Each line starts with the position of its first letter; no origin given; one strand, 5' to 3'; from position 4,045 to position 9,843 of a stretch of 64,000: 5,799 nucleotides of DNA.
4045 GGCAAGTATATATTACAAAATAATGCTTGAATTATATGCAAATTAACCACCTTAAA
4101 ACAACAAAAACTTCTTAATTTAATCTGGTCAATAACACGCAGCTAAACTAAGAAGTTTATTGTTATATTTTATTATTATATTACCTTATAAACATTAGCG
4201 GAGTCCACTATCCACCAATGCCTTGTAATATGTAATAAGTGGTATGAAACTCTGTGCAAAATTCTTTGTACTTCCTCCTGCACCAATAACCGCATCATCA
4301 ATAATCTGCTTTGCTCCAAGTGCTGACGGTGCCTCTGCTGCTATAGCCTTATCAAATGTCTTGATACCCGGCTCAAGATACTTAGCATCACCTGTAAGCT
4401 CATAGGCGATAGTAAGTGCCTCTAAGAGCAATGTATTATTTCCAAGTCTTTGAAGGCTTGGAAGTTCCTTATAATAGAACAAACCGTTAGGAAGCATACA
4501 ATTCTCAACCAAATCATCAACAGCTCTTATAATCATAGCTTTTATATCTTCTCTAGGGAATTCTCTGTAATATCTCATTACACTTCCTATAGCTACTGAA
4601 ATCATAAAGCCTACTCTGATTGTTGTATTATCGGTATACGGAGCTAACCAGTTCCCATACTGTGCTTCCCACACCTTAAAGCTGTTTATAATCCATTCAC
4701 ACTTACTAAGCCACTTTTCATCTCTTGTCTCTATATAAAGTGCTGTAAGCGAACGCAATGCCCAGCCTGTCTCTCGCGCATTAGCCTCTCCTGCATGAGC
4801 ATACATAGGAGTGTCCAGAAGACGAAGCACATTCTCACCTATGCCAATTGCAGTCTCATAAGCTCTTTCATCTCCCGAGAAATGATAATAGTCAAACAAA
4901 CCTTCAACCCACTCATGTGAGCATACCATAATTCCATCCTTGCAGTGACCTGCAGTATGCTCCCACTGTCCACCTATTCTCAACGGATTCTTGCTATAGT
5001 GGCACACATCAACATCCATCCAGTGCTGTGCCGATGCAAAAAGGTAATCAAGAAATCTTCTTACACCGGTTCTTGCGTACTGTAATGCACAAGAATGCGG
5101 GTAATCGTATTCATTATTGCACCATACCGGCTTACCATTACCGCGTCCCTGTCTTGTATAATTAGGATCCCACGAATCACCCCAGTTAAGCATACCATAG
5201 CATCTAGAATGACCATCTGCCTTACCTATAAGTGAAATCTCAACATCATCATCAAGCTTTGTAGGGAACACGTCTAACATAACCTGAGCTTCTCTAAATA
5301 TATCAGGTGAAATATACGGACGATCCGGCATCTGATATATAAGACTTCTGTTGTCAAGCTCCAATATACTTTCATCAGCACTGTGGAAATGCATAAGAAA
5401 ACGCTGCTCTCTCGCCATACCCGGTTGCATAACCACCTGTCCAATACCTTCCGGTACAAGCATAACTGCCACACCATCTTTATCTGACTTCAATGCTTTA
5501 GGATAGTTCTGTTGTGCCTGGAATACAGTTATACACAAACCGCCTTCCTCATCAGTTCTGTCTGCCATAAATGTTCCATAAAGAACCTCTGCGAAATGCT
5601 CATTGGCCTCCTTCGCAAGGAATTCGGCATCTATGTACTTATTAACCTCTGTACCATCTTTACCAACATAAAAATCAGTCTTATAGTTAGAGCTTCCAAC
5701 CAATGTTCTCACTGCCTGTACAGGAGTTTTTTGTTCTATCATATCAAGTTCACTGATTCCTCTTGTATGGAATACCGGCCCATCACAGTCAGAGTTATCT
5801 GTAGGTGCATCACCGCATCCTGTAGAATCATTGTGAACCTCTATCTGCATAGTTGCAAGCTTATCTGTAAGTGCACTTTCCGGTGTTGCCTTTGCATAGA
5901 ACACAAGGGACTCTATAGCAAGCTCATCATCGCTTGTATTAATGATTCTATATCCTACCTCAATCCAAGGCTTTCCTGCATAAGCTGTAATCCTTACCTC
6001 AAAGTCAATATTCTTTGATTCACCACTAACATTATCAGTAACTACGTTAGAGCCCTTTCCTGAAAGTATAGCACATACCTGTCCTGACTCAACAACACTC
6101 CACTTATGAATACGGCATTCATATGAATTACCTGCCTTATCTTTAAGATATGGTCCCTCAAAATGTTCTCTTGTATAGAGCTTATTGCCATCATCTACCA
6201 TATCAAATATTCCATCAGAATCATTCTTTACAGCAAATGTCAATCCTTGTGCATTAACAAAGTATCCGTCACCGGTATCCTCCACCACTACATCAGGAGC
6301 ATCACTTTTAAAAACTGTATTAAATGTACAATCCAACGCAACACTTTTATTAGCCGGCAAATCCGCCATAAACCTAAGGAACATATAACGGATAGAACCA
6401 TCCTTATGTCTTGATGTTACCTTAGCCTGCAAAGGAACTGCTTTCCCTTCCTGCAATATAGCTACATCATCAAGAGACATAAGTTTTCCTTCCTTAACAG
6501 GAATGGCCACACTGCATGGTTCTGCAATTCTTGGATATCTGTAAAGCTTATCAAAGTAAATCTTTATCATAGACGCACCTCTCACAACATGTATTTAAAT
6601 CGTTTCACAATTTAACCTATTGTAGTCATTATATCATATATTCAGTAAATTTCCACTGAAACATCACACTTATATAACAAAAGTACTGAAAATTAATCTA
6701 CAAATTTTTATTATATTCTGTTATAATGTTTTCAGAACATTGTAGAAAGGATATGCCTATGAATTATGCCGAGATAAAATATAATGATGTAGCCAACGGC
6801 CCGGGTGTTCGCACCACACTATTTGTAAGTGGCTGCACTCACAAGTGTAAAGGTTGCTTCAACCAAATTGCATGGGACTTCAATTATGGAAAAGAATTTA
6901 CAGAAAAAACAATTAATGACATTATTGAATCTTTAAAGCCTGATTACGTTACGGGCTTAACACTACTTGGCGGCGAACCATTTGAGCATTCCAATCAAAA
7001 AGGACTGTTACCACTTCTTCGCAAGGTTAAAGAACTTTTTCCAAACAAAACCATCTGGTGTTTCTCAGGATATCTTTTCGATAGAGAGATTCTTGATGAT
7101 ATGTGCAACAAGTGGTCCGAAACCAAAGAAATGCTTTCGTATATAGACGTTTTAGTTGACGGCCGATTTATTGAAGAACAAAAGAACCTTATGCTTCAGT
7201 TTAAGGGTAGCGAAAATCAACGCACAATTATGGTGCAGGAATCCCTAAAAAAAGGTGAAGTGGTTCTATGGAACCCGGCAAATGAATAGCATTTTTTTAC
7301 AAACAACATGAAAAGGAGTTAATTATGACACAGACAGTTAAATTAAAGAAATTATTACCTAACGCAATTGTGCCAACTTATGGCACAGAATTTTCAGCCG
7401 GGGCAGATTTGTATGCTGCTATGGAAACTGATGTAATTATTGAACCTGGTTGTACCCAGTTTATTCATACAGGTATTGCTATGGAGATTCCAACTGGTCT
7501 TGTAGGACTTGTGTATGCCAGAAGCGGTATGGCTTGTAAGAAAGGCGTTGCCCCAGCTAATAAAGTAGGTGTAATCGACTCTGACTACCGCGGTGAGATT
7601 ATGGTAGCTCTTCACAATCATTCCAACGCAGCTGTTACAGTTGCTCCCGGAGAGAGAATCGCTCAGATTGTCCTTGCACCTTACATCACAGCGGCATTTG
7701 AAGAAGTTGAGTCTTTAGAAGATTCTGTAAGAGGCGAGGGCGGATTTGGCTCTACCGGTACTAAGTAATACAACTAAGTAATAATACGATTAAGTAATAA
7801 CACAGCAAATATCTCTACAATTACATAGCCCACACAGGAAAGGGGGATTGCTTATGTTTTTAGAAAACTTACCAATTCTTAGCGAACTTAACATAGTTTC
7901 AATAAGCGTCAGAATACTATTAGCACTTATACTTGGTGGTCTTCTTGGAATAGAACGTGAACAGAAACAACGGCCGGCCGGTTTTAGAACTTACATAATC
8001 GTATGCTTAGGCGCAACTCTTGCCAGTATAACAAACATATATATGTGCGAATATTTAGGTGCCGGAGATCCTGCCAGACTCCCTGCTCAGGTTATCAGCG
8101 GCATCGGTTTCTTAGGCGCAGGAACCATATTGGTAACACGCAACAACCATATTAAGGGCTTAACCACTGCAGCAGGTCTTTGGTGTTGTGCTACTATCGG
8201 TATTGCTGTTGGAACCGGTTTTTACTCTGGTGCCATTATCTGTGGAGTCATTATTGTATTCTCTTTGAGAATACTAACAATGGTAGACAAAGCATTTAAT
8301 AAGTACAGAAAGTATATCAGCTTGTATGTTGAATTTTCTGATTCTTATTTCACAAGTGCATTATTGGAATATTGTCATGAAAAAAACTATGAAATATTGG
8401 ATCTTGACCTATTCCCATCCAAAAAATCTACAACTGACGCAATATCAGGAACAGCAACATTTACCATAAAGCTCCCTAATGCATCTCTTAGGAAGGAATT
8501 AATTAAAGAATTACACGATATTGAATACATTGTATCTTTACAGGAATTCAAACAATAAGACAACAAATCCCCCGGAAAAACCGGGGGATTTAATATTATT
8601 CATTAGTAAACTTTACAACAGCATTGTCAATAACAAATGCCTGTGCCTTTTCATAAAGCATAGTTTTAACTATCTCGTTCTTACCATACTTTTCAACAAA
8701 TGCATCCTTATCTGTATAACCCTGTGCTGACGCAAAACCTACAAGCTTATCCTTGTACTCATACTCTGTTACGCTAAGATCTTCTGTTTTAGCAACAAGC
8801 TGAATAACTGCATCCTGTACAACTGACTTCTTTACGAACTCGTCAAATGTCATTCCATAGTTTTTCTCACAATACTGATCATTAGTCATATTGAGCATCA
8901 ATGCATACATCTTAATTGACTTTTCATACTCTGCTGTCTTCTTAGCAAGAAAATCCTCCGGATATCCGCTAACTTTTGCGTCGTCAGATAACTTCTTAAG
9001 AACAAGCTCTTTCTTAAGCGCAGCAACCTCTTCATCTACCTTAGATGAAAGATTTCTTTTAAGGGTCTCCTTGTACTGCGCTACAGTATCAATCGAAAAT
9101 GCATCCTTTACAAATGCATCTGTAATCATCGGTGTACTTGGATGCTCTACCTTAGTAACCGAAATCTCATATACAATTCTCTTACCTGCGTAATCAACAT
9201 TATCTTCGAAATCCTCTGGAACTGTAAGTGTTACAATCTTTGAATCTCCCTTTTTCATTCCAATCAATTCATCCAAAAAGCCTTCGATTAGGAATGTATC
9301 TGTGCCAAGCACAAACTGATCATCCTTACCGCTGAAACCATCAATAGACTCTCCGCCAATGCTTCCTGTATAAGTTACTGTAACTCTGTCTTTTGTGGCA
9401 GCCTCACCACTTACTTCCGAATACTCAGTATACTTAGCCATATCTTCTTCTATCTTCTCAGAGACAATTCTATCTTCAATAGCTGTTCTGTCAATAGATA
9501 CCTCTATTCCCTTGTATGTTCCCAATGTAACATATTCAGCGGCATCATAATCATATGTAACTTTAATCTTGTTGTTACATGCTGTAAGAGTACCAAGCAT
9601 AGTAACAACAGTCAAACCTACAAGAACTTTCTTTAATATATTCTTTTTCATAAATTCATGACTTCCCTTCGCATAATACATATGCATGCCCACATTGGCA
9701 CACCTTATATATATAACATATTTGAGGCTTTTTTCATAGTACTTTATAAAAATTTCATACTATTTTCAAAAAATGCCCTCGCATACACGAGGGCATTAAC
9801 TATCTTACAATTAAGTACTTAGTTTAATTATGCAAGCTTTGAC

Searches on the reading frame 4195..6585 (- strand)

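Call 68: search_protein_families(library=pfam, proteins=[window:4195-6585:-], max_evalue=0.00001)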
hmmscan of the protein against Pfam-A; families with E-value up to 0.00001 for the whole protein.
window:4195-6585:- (796 aa): 1 family
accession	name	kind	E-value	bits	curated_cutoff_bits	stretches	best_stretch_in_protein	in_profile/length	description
PF07944.18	Beta-AFase-like_GH127_cat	-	2.4e-06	27.3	24.9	0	555-636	126-207/376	Beta-L-arabinofuranosidase, GH127 catalytic domain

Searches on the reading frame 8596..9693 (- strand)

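Call 68: search_protein_families(library=pfam, proteins=[window:8596-9693:-], max_evalue=0.00001)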
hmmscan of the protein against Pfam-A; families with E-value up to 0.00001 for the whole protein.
window:8596-9693:- (365 aa): 2 families
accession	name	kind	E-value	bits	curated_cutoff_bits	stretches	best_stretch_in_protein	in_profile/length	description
PF05698.19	Trigger_C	-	4.6e-10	40.2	22.7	1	203-353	1-159/162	Bacterial trigger factor protein (TF) C-terminus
PF00254.34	FKBP_C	-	3.5e-09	37.3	21.1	1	98-177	5-91/94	FKBP-type peptidyl-prolyl cis-trans isomerase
